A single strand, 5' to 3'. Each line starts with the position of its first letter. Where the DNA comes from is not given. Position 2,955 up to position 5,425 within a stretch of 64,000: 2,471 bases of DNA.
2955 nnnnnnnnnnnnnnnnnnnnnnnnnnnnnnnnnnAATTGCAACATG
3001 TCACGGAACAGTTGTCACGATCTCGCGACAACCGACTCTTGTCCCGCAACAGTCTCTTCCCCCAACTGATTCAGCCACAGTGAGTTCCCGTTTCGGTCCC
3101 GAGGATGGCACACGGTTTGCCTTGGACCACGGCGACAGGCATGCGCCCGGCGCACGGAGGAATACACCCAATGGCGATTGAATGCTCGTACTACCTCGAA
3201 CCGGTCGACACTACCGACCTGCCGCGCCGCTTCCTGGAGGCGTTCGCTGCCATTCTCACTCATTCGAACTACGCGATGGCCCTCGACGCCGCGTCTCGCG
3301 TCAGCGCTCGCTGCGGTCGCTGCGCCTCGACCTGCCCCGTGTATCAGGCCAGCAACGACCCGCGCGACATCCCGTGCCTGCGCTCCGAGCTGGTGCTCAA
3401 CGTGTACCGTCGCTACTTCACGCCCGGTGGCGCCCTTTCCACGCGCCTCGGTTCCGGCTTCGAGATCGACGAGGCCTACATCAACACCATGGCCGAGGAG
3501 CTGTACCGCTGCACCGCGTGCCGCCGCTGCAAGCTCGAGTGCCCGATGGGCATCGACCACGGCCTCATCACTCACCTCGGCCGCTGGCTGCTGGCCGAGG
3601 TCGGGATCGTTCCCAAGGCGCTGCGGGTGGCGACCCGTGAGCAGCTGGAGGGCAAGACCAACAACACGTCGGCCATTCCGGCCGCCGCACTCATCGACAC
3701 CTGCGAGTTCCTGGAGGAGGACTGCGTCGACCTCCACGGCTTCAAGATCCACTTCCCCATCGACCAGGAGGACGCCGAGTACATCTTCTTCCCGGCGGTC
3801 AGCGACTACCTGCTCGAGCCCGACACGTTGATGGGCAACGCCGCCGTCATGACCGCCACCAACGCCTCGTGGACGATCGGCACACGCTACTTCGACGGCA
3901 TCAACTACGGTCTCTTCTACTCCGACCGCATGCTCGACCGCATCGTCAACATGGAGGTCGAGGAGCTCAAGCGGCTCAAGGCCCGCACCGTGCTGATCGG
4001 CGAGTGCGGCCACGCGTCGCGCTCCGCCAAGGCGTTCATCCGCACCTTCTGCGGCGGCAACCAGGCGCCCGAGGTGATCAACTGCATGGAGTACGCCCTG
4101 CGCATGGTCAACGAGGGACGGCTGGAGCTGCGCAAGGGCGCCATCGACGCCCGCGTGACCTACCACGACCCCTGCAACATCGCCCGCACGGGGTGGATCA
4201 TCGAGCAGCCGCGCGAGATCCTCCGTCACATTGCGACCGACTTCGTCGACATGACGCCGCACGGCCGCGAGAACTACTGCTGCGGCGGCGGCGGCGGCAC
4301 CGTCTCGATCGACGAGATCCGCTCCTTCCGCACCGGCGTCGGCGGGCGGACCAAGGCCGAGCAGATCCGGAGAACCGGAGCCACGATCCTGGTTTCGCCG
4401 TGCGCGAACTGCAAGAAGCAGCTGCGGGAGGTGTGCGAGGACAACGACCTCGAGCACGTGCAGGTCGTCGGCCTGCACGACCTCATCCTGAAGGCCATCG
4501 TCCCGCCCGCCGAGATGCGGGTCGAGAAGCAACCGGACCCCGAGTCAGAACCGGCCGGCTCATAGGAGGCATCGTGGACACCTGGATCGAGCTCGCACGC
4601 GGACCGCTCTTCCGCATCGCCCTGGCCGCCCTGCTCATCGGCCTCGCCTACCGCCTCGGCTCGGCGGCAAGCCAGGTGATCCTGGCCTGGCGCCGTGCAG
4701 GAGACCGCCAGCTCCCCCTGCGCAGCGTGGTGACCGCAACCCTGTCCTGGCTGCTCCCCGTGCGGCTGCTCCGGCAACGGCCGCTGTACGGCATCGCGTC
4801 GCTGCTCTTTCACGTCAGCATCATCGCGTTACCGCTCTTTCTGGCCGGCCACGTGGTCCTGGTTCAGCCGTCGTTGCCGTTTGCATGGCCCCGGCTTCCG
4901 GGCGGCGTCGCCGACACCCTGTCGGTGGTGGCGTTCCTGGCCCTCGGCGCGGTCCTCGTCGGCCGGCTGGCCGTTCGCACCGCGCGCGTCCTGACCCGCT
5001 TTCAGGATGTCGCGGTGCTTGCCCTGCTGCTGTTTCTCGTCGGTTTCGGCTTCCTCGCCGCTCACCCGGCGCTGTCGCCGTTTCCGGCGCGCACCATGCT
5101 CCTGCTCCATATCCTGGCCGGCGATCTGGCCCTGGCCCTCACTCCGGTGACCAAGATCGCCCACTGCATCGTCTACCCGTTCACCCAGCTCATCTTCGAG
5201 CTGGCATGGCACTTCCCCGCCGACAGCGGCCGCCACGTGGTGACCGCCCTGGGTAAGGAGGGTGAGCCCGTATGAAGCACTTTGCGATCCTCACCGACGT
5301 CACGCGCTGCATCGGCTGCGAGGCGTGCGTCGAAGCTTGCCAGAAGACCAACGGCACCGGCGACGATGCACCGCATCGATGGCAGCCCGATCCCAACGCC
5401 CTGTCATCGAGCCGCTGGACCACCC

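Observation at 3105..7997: Orphan Hmc/DsrMKJOP-like transmembrane redox complex in a rearranged, compact four-gene form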

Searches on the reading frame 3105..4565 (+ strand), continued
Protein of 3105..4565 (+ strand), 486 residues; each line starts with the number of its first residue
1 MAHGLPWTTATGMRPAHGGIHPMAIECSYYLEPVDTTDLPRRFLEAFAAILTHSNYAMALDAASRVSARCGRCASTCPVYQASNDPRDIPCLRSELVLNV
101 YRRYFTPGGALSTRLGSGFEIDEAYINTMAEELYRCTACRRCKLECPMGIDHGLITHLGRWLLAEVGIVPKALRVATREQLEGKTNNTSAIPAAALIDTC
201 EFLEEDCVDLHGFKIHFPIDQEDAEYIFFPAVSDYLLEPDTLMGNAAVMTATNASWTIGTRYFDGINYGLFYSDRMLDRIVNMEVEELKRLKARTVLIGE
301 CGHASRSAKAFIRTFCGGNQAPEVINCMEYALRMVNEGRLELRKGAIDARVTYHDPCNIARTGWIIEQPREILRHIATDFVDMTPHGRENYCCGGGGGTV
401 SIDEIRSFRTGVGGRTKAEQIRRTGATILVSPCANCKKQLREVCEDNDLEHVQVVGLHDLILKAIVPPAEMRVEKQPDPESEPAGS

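Call 67: find_encoding_contigs(protein=P0134, flank=10000, max_places=2)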
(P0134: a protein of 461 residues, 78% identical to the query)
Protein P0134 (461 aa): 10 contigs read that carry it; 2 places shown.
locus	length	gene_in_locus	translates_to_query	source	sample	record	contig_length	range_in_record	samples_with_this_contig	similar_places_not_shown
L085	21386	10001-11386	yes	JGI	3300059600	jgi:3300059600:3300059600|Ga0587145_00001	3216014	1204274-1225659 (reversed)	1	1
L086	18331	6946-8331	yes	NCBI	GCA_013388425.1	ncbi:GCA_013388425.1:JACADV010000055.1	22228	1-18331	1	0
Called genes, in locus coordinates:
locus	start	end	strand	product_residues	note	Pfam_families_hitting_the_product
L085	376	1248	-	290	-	PF00483:NTP_transferase, PF12804:NTP_transf_3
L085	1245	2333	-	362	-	PF00106:adh_short (faint), PF01073:3Beta_HSD, PF01370:Epimerase, PF02719:Polysacc_synt_2, PF04321:RmlD_sub_bind, PF07993:NAD_binding_4, PF16363:GDP_Man_Dehyd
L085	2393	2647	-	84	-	PF09360:zf-CDGSH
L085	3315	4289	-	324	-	PF01926:MMR_HSR1, PF02421:FeoB_N, PF02824:TGS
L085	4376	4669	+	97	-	-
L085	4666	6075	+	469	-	PF00474:SSF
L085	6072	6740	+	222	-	PF00730:HhH-GPD, PF00633:HHH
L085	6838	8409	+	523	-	PF00072:Response_reg, PF13487:HD_5, PF01966:HD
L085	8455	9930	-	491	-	PF00989:PAS, PF08448:PAS_4, PF13188:PAS_8, PF13426:PAS_9, PF00158:Sigma54_activat, PF14532:Sigma54_activ_2, PF07728:AAA_5, PF25601:AAA_lid_14, +3 more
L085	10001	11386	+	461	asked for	PF13183:Fer4_8, PF02754:CCG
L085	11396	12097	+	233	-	PF02665:Nitrate_red_gam (faint)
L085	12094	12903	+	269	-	PF00037:Fer4 (faint), PF12797:Fer4_2 (faint), PF12837:Fer4_6 (faint), PF12838:Fer4_7 (weak), PF13247:Fer4_11, PF13237:Fer4_10 (weak), PF13187:Fer4_9 (weak)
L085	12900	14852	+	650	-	PF03916:NrfD, PF02085:Cytochrom_CIII, PF14522:Cytochrome_C7 (weak)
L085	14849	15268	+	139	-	PF00072:Response_reg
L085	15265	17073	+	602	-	PF00989:PAS (faint), PF08448:PAS_4, PF17765:MLTR_LBD (faint), PF13426:PAS_9, PF08448:PAS_4, PF13426:PAS_9 (weak), PF13188:PAS_8 (weak), PF02518:HATPase_c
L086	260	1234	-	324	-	PF01926:MMR_HSR1, PF02421:FeoB_N, PF02824:TGS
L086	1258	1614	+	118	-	-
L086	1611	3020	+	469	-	PF00474:SSF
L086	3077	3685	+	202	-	PF00730:HhH-GPD, PF00633:HHH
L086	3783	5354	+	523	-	PF00072:Response_reg, PF13487:HD_5, PF01966:HD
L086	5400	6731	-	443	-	PF00989:PAS, PF08448:PAS_4, PF13188:PAS_8, PF13426:PAS_9, PF00158:Sigma54_activat, PF14532:Sigma54_activ_2, PF07728:AAA_5, PF25601:AAA_lid_14, +3 more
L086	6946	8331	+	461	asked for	PF13183:Fer4_8, PF02754:CCG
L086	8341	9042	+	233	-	PF02665:Nitrate_red_gam (faint)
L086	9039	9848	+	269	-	PF00037:Fer4 (faint), PF12797:Fer4_2 (faint), PF12837:Fer4_6 (faint), PF12838:Fer4_7 (weak), PF13247:Fer4_11, PF13237:Fer4_10 (weak), PF13187:Fer4_9 (weak)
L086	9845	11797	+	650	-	PF03916:NrfD, PF02085:Cytochrom_CIII, PF14522:Cytochrome_C7 (faint)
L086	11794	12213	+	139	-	PF00072:Response_reg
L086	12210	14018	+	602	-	PF00989:PAS (faint), PF08448:PAS_4, PF17765:MLTR_LBD (faint), PF13426:PAS_9, PF08448:PAS_4, PF13426:PAS_9 (weak), PF13188:PAS_8 (weak), PF02518:HATPase_c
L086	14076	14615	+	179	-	PF00072:Response_reg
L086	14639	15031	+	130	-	PF00072:Response_reg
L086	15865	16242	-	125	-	PF02579:Nitro_FeMo-Co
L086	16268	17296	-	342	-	PF11449:ArsP_2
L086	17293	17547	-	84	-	-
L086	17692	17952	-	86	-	PF17253:DUF5320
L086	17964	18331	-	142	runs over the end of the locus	PF02001:DUF134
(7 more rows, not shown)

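Call 75: predict_structure(alignment_id=A2)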
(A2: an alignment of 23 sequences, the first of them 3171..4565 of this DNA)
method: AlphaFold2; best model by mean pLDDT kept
length: 464 residues; sequences in the alignment: 23
mean_pLDDT: 74.8   pTM: 0.61
mean pLDDT of the five models: 74.8, 74.1, 73.8, 72.2, 72.1
residues with pLDDT >= 90: 107; 70-90: 195; 50-70: 113; < 50: 49
segments of 3 or more residues with pLDDT < 50: 210-214, 244-253, 336-341, 373-379, 455-464
pLDDT, mean of each block of 10 residues (from residue 1): 57 86 88 79 68 66 76 89 85 78 88 59 68 78 74 56 53 73 85 91 78 61 92 84 48 58 82 78 68 73 87 95 95 58 72 93 60 43 53 83 90 77 88 90 93 53 40
secondary structure, 60 per line:
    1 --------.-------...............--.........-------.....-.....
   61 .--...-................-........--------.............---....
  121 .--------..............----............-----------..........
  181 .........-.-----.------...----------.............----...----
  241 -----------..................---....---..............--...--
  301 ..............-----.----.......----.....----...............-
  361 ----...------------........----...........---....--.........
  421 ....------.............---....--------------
elements in order: H17-31 H34-42 H50-54 H56-61 H68-83 H85-92 H101-113 H117-121 H130-143 H149-159 H171-189 E204-206 H217-229 E234-236 H252-269 E273-276 H280-293 E301-304 H305-314 E325-331 H336-340 H345-354 E355-359 H380-387 H392-402 E406-409 H412-424 E431-434 H435-442
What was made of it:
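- Tried and rejected: The segment is a confident helix of the fold, with pLDDT 86-88 (call 75).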

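Call 78: fold_search(model_id=the predicted structure, library=pdb)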
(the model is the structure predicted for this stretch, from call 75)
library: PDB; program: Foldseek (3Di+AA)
matches with E <= 10: 887; with E <= 0.001: 12
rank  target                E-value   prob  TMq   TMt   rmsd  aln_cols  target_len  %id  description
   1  9ojn                  5.2e-12  1.00  0.44  0.29  15.5       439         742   18  Structure of Mycobacterium smegmatis EtfD (released 2025-05-21)
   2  9a6l_A                9.9e-08  1.00  0.37  0.66   4.9       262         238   14  Integrative model of LUTA-LUTB by crosslinking MS and deep learning (released 2024-09-18)
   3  5hj7_B                1.3e-05  1.00  0.26  0.38   8.2       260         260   14  Glutamate Racemase Mycobacterium tuberculosis (MurI) with bound D-glutamate, 2.3 Angstrom resolution, X-ray diffractio (released 2016-05-25)
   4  7bkb_B                4.4e-05  1.00  0.38  0.56   5.0       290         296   14  Formate dehydrogenase - heterodisulfide reductase - formylmethanofuran dehydrogenase complex from Methanospirillum hun (released 2021-09-29)
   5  5hj7_A                7.3e-05  1.00  0.26  0.39   7.9       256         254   14  Glutamate Racemase Mycobacterium tuberculosis (MurI) with bound D-glutamate, 2.3 Angstrom resolution, X-ray diffractio (released 2016-05-25)
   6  5ijw_A                7.3e-05  1.00  0.24  0.35   8.8       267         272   14  Glutamate Racemase (MurI) from Mycobacterium smegmatis with bound D-glutamate, 1.8 Angstrom resolution, X-ray diffract (released 2016-05-25)
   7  2dwu_A                8.6e-05  1.00  0.23  0.34   9.0       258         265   12  Crystal Structure of Glutamate Racemase Isoform RacE1 from Bacillus anthracis (released 2007-06-19)
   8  5ijw_B                1.0e-04  1.00  0.24  0.35   8.2       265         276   13  Glutamate Racemase (MurI) from Mycobacterium smegmatis with bound D-glutamate, 1.8 Angstrom resolution, X-ray diffract (released 2016-05-25)
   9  8rwn_B                1.7e-04  1.00  0.38  0.59   5.2       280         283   15  CryoEM structure of the Hdr(ABC)2 subunits of the Elp-Hdr complex of Methanothermobacter marburgensis (released 2025-05-14)
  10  8rvu_B                2.0e-04  1.00  0.37  0.57   5.3       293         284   14  CryoEM structure of the Elp-Hdr complex of Methanothermobacter marburgensis state 2 (composite structure) (released 2025-05-14)
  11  3kwl                  2.2e-04  0.99  0.31  0.29  15.8       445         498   12  Crystal structure of a hypothetical protein from Helicobacter pylori (released 2010-12-01)
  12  2vvt_B                5.9e-04  1.00  0.25  0.36   8.9       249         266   14  Glutamate Racemase (MurI) from E. faecalis in complex with a 9-Benzyl Purine inhibitor (released 2008-06-24)
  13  8rvy_B                1.1e-03  1.00  0.37  0.56   5.4       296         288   15  CryoEM structure of the Elp-Hdr complex of Methanothermobacter marburgensis state 1 (composite structure) (released 2025-05-14)
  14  3hfr_A                1.2e-03  1.00  0.24  0.36   8.9       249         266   12  Crystal structure of glutamate racemase from Listeria monocytogenes (released 2009-06-09)
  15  2jfo_A                1.2e-03  1.00  0.26  0.38   8.6       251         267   14  Crystal structure of Enterococcus faecalis glutamate racemase in complex with D- and L-Glutamate (released 2007-07-03)
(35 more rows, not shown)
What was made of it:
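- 3171..4565 (+): F: cytoplasmic DsrK/HmcF/TmcB-like iron-sulfur protein, with two 4Fe-4S motifs and one CCG domain (C335, C370, C371, C411, C414, plus C279). The AlphaFold2 model has pLDDT 74.8, and its best PDB matches are EtfD, LutA and HdrB (calls 75, 78).
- Closest known: Mycobacterial EtfD. Same: It is the best structural match for F (call 78).
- The F model matches EtfD, LutA and HdrB (call 78). EtfD is a self-sufficient module of cytochrome b plus CCG domain (call 78).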

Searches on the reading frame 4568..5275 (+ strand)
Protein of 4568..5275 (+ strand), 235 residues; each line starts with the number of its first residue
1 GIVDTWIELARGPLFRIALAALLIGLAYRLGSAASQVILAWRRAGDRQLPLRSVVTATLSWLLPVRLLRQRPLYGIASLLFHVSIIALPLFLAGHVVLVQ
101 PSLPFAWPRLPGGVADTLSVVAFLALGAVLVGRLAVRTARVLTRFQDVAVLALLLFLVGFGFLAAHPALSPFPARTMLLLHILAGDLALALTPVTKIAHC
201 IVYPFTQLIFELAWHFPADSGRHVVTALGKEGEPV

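Call 7: search_protein_families(library=pfam, proteins=[window:4568-5275:+], max_evalue=0.01)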
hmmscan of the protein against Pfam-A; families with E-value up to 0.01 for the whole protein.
window:4568-5275:+ (235 aa): 1 family
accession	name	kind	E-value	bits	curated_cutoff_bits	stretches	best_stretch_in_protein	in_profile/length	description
PF02665.19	Nitrate_red_gam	-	0.0087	16.1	22.9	0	67-165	38-141/217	Nitrate reductase gamma subunit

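Call 8: search_protein_families(library=ncbifam, proteins=[window:4568-5275:+], max_evalue=0.01)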
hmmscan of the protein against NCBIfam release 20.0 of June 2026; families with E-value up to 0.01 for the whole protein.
window:4568-5275:+ (235 aa): 2 families
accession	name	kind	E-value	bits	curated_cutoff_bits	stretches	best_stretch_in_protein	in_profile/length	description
NF045723.1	memb_anch_TmcC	equivalog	4.5e-31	108.1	240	1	6-207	3-202/218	TmcC family electron transfer complex membrane anchor subunit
NF045716.1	sulf_resp_HmcE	equivalog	1.5e-28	100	275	1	8-206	3-203/226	sulfate respiration complex protein HmcE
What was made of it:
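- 4574..5275 (+): E: HmcE/TmcC-like NarI-type membrane protein, read by eye as five helices, with four invariant His (dihaem b). NCBIfam TmcC 4.5e-31 and HmcE 1.5e-28 (call 8).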

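Call 42: search_solved_structures(query=window:4568-5275:+, max_evalue=1)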
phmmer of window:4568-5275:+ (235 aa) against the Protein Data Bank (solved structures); distinct sequences matched with E-value up to 1: 1.
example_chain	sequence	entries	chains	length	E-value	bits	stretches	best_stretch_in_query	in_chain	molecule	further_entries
3fsm_A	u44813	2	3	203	0.43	13.4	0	94-141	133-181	COVALENT DIMER [L-Ala51, D-Ala51'] HIV-1 PROTEASE | COVALENT DIMER [L-ALA51,D-ALA51'] HIV-1 PROTEASE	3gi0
